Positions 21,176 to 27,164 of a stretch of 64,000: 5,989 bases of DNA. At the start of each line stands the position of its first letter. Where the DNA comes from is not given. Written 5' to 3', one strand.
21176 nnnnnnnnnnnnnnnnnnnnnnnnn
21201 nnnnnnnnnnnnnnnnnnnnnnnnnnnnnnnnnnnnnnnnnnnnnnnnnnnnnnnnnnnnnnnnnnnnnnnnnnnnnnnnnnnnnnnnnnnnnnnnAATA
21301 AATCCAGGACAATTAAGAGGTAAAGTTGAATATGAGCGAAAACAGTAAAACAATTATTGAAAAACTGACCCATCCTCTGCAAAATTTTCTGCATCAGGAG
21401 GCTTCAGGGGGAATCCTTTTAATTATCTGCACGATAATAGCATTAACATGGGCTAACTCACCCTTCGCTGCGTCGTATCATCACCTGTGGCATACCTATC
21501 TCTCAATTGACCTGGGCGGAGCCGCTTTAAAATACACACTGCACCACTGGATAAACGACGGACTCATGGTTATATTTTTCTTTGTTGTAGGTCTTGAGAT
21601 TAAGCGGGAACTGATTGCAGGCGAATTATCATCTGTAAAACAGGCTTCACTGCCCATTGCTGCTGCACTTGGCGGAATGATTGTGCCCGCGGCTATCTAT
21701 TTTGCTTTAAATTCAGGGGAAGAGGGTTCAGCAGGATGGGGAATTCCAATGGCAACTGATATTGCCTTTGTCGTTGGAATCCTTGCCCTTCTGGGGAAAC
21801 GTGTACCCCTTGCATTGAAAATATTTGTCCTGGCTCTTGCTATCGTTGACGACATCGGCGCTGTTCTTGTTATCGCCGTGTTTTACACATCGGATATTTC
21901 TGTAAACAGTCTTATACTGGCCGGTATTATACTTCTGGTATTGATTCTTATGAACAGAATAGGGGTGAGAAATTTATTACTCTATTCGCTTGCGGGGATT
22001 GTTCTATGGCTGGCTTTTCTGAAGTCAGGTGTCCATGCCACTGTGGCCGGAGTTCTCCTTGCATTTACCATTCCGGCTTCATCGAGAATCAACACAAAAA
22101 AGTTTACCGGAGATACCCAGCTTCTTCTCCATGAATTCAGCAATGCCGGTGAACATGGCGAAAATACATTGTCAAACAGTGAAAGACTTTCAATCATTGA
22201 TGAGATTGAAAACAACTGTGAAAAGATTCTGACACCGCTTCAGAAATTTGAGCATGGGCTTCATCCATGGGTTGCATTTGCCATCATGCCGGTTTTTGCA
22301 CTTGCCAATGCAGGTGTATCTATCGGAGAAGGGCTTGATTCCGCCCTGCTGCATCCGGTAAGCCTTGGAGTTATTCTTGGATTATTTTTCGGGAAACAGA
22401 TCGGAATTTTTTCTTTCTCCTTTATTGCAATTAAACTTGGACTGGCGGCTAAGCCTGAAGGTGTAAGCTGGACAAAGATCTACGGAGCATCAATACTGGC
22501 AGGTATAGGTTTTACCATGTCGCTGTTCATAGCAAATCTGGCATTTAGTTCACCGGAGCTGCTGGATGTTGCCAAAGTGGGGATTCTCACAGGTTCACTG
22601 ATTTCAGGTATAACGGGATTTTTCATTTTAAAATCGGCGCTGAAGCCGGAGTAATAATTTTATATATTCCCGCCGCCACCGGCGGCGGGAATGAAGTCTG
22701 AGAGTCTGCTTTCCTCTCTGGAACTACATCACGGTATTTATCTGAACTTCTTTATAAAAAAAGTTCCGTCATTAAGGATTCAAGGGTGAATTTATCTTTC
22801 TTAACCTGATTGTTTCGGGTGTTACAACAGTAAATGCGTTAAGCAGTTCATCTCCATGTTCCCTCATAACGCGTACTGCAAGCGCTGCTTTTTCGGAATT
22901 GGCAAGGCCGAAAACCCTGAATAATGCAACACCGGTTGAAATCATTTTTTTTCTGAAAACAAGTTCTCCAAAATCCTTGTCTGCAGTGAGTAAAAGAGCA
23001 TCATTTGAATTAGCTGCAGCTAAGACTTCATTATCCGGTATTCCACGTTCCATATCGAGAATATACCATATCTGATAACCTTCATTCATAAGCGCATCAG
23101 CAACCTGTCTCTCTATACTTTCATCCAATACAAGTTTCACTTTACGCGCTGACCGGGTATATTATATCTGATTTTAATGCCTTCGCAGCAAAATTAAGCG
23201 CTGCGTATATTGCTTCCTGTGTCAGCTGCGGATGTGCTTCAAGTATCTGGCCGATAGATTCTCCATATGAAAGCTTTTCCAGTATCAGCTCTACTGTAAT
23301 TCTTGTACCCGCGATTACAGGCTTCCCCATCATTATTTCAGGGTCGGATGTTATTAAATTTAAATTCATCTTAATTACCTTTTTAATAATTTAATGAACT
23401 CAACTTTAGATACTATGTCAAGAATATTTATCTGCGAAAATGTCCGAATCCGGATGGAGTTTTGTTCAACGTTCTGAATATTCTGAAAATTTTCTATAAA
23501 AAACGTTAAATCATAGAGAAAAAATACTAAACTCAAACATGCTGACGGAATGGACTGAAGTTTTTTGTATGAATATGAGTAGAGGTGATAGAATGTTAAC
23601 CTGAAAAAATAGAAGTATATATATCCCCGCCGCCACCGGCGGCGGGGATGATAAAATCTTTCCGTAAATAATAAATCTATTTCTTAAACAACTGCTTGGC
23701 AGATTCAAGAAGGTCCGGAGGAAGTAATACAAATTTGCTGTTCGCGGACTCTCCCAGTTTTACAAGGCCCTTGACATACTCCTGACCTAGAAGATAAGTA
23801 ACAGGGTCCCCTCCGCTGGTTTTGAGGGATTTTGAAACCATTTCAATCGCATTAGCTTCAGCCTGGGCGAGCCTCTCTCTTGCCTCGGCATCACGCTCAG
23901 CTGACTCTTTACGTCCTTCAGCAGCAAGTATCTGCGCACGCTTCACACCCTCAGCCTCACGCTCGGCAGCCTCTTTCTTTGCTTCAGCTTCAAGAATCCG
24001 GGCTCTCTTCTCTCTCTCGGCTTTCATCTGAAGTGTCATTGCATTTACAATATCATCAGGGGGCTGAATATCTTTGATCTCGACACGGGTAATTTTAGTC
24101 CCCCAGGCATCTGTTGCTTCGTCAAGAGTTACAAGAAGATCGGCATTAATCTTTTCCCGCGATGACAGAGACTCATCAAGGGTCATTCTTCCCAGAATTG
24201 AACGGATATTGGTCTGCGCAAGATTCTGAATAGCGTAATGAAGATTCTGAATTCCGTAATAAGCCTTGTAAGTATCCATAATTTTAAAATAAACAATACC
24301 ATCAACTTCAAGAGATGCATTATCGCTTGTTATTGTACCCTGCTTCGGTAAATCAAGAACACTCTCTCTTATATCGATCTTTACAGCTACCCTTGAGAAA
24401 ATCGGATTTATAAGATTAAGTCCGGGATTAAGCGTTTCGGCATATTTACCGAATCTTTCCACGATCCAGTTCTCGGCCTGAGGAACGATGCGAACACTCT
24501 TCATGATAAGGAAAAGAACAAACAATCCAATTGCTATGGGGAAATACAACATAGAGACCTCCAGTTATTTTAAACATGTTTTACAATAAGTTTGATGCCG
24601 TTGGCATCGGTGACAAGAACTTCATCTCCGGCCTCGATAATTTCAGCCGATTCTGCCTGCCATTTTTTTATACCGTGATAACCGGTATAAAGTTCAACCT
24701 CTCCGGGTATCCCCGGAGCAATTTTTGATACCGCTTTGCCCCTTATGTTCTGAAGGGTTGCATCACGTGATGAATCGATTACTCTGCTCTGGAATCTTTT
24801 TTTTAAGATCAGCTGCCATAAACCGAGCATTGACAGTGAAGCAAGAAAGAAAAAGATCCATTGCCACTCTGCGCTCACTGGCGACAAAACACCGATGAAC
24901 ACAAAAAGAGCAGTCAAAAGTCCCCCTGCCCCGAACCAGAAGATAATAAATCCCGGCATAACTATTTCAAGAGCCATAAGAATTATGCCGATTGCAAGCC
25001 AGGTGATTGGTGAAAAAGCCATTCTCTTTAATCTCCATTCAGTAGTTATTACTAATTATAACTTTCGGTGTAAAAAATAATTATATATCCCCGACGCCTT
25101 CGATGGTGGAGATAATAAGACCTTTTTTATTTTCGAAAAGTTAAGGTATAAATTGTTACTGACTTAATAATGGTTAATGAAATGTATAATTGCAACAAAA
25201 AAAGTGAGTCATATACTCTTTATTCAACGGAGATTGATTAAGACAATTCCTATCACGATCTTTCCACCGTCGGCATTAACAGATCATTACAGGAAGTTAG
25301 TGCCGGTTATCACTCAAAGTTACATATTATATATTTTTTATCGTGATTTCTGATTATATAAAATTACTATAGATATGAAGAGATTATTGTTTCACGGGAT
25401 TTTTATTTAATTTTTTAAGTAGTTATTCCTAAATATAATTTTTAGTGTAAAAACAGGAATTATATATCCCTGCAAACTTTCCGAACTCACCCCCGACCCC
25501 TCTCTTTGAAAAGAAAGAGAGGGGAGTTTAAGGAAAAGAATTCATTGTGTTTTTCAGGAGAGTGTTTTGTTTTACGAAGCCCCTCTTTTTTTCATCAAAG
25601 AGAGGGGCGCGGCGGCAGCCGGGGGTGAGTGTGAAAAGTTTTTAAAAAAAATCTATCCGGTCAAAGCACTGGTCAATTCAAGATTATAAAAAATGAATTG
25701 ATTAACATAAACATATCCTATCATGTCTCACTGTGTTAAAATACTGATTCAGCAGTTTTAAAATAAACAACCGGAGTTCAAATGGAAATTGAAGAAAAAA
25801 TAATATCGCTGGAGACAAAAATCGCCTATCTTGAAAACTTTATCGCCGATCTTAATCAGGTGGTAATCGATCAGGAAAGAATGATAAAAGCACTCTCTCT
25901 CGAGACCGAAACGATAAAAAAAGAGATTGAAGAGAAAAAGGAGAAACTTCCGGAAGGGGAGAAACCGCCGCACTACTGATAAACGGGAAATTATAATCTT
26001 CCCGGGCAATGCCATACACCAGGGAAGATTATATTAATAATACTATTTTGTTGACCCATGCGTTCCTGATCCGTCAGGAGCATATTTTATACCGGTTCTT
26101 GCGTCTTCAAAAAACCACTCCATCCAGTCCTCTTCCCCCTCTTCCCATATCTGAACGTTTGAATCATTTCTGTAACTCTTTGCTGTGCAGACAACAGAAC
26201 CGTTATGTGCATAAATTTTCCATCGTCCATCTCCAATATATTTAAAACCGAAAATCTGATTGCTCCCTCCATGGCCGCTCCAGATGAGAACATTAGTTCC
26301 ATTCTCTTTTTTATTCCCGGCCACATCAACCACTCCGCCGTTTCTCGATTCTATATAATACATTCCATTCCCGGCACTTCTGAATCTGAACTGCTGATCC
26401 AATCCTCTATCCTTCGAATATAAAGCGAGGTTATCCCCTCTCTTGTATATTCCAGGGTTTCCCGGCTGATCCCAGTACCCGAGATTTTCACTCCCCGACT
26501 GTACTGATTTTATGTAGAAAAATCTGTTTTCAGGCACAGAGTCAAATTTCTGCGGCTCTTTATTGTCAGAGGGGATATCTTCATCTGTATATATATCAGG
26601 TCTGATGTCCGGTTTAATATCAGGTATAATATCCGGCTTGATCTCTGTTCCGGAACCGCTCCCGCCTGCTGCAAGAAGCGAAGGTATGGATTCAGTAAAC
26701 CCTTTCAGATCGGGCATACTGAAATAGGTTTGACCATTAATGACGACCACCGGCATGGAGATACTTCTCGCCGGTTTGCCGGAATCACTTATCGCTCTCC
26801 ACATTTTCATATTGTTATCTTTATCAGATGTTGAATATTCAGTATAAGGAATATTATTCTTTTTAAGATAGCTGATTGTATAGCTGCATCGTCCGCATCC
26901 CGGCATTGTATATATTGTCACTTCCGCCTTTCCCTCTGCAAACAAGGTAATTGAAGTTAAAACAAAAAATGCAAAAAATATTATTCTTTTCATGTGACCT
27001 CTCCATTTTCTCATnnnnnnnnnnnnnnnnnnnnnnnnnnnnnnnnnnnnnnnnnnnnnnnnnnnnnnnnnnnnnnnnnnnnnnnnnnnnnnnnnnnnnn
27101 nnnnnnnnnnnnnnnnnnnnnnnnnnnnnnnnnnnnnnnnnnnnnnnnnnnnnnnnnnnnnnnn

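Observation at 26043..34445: Array of five secreted GxWDxPG beta-trefoil proteins carrying interchangeable effector domains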

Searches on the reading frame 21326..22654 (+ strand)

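Call 13: search_protein_families(library=pfam, proteins=[window:21326-22654:+], max_evalue=0.001)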
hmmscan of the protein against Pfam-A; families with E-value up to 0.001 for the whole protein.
window:21326-22654:+ (442 aa): 1 family
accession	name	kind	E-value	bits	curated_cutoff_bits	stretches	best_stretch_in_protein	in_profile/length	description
PF06965.17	Na_H_antiport_1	-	1.1e-159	531.7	23.5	1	20-435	2-374/374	Na+/H+ antiporter 1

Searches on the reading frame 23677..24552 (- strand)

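Call 13: search_protein_families(library=pfam, proteins=[window:23677-24552:-], max_evalue=0.001)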
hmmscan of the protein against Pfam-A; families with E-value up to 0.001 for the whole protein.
window:23677-24552:- (291 aa): 1 family
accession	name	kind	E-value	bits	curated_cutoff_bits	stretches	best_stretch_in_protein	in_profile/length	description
PF01145.31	Band_7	-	8.1e-42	143.7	23.6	1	22-192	2-175/176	SPFH domain / Band 7 family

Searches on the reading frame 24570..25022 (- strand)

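Call 13: search_protein_families(library=pfam, proteins=[window:24570-25022:-], max_evalue=0.001)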
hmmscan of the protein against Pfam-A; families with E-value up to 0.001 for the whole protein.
window:24570-25022:- (150 aa): 1 family
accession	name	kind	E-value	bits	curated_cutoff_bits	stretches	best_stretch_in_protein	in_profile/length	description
PF01957.25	NfeD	-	1.4e-05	25.6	29.1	1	120-148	27-56/57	NfeD-like C-terminal, partner-binding domain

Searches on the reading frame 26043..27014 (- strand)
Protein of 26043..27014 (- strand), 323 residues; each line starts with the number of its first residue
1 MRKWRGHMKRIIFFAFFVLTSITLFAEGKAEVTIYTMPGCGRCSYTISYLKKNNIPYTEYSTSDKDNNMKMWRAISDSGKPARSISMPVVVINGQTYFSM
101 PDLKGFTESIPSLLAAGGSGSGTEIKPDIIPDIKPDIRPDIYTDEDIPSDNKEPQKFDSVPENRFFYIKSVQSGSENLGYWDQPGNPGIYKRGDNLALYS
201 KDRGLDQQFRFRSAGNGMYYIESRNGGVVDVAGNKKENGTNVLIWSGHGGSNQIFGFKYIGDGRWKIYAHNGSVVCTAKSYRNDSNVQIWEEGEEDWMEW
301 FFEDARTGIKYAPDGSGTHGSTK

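Call 3: search_protein_families(library=pfam, proteins=[window:26043-27014:-], max_evalue=0.1)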
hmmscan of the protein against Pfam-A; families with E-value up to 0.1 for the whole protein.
window:26043-27014:- (323 aa): 3 families
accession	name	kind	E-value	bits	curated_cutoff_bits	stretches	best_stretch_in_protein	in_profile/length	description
PF14200.12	RicinB_lectin_2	-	7e-12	46.3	25.6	1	163-245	12-89/89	Ricin-type beta-trefoil lectin domain-like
PF00652.28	Ricin_B_lectin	-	2e-07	31.7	29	2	220-309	4-91/126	Ricin-type beta-trefoil lectin domain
PF00462.30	Glutaredoxin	-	3.7e-07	30.7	22.9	1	32-95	1-58/60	Glutaredoxin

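Call 4: search_protein_families(library=ncbifam, proteins=[window:26043-27014:-], max_evalue=0.1)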
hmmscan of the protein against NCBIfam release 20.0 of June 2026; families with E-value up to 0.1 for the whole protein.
window:26043-27014:- (323 aa): 12 families
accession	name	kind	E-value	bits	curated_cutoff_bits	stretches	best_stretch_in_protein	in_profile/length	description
TIGR02196.1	GlrX_YruB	hypoth_equivalog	6.6e-08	32.9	88.55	1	32-95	2-59/74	glutaredoxin-like protein, YruB-family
NF041212.1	Uxx_star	subfamily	6.7e-06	26.3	66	1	32-94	1-58/70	Uxx-star family glutaredoxin-like (seleno)protein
NF045501.1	HUGP_GUXX-star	exception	0.00037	20.1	325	1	27-80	162-215/236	HUGP/GUXX-star fusion selenoprotein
TIGR02200.1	GlrX_actino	hypoth_equivalog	0.00057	20.2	89.5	1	32-78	2-48/77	mycoredoxin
TIGR02194.1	GlrX_NrdH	subfamily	0.0006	20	85.75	1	32-98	1-60/72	glutaredoxin-like protein NrdH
TIGR02190.1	GlrX-dom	hypoth_equivalog_domain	0.00093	19.1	99.3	1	29-96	7-67/79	glutaredoxin-family domain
TIGR02181.1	GRX_bact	equivalog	0.0043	17.2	90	1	32-73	1-42/80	glutaredoxin 3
NF035930.1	lectin_2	subfamily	0.0084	15.8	100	1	190-255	136-196/238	lectin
NF041211.1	gluta_UXX_star_2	equivalog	0.01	15.8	100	1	32-77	1-46/71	UXX-star (seleno)protein family 2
TIGR01617.1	arsC_related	subfamily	0.023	15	75.05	1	33-70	2-39/117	Spx/MgsR family RNA polymerase-binding regulatory protein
NF002459.0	PRK01655.1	subfamily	0.026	14.5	123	1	32-61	2-31/132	transcriptional regulator Spx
NF009398.0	PRK12759.1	equivalog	0.079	12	649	0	31-70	3-42/410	bifunctional gluaredoxin/ribonucleoside-diphosphate reductase subunit beta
